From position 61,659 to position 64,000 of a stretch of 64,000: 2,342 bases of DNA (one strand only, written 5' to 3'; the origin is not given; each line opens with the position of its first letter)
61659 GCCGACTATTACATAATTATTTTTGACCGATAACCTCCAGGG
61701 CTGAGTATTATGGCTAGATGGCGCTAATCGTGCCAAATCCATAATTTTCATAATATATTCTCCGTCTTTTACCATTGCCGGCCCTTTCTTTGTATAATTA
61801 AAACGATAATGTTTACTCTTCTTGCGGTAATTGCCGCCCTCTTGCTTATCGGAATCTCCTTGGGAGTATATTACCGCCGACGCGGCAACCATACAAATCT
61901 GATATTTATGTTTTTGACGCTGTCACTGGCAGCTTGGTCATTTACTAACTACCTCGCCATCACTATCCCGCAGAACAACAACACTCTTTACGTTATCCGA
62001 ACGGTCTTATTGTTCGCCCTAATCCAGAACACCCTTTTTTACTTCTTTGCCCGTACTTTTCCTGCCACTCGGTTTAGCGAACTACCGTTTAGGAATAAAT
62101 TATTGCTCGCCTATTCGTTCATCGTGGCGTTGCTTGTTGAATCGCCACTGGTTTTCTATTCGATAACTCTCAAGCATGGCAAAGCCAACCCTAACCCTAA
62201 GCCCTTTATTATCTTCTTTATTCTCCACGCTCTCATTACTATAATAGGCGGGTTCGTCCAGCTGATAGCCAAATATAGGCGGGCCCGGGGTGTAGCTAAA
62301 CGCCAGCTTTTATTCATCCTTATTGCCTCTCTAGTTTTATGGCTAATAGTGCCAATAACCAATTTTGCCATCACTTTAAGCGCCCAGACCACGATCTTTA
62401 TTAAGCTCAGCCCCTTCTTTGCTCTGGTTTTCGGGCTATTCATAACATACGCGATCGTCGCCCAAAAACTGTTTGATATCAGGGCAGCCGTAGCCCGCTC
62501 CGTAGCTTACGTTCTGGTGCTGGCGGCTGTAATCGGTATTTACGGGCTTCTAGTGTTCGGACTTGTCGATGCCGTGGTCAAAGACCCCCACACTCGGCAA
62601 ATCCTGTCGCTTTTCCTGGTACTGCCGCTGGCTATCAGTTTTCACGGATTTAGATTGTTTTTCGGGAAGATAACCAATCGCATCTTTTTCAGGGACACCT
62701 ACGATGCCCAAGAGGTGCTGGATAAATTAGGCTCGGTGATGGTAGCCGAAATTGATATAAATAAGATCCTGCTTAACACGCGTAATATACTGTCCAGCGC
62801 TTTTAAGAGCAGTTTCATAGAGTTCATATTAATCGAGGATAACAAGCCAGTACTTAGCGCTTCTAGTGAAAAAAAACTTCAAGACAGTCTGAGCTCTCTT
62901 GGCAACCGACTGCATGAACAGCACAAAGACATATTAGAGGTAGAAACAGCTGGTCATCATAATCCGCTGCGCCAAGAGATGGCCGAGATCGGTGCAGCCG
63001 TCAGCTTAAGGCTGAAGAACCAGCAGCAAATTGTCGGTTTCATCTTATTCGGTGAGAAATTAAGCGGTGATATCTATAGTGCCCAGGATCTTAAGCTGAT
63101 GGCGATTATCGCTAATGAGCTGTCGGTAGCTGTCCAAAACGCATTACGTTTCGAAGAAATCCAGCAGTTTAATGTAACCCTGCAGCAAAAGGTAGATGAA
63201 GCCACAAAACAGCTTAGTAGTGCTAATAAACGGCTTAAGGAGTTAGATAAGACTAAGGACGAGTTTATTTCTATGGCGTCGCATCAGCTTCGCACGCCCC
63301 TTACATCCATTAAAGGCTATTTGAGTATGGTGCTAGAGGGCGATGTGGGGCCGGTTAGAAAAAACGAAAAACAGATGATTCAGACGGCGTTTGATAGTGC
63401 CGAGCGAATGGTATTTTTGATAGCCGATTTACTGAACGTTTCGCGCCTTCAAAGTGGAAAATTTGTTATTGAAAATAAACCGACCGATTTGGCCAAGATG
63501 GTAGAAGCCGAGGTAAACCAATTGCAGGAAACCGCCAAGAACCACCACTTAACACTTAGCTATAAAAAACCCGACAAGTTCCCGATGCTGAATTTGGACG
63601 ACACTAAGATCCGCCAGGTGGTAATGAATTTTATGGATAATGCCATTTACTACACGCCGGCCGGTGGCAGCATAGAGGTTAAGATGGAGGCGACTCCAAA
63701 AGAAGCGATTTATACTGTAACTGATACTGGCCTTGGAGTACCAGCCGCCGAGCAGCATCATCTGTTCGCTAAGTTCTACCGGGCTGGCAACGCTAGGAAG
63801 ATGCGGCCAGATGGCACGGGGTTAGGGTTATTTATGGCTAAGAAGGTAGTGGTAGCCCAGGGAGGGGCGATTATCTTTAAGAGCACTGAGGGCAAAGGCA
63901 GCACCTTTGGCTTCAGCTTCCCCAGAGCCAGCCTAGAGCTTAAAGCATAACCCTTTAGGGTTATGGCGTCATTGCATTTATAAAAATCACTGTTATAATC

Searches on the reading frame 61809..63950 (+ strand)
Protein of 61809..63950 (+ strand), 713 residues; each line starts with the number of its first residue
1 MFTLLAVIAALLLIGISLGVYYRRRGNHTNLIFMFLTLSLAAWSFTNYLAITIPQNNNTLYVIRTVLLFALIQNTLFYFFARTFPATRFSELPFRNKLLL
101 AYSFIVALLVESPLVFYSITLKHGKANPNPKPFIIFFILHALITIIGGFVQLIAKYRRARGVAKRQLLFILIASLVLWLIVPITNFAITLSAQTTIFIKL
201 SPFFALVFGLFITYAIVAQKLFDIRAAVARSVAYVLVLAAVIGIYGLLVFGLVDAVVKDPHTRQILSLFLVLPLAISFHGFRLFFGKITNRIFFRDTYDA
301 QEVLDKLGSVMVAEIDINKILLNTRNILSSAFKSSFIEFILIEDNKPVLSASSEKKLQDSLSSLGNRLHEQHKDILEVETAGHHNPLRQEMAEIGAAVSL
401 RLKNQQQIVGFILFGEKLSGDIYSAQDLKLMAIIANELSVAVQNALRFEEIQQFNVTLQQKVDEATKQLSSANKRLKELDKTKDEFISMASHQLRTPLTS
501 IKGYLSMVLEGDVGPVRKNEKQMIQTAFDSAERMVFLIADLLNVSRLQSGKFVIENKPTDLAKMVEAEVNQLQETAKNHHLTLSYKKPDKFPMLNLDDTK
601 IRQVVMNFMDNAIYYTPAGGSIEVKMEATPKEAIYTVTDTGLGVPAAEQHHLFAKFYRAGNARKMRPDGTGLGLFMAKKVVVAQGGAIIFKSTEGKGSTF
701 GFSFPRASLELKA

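Call 12: search_protein_families(library=pfam, proteins=[window:61809-63950:+])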
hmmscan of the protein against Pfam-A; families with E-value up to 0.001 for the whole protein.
window:61809-63950:+ (713 aa): 3 families
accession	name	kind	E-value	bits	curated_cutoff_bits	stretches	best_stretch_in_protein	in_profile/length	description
PF02518.31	HATPase_c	-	2.2e-23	83.2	26.4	1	597-706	2-109/111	Histidine kinase-, DNA gyrase B-, and HSP90-like ATPase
PF00512.31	HisKA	-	2.2e-17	63.3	26.9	1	483-550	2-66/66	His Kinase A (phospho-acceptor) domain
PF16927.11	HisKA_7TM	-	2.5e-11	44.3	28.6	1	7-224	3-222/224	N-terminal 7TM region of histidine kinase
